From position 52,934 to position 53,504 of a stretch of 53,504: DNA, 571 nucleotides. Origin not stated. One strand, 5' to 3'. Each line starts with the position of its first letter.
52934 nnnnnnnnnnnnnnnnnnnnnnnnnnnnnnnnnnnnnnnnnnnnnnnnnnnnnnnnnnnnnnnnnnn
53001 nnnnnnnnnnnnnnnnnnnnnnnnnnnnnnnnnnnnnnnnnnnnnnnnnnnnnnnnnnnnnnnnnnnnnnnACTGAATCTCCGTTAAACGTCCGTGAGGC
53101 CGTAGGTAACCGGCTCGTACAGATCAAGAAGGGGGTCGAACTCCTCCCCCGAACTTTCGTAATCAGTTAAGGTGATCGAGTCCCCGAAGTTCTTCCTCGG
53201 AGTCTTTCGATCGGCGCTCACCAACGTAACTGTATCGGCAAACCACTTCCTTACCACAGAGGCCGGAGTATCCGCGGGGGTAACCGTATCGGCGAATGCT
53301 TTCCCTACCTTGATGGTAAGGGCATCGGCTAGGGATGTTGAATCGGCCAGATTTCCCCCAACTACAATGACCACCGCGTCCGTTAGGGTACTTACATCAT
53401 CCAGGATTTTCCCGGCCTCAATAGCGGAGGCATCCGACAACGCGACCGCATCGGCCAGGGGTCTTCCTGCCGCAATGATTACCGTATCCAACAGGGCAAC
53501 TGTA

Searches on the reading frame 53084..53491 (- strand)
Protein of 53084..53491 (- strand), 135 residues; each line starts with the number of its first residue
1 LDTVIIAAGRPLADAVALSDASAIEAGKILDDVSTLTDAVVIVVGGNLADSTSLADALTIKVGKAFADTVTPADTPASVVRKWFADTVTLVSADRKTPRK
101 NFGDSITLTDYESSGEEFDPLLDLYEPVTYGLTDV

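Call 88: search_protein_families(library=pfam, proteins=[window:53084-53491:-], max_evalue=0.05)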
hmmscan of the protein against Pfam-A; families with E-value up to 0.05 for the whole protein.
window:53084-53491:- (135 aa): 2 families
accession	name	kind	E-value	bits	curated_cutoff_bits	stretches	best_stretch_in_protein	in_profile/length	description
PF00883.26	Peptidase_M17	-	0.018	14.8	25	1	12-65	173-224/310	Cytosol aminopeptidase family, catalytic domain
PF00480.26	ROK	-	0.029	14.3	22.9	1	5-68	201-264/294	ROK family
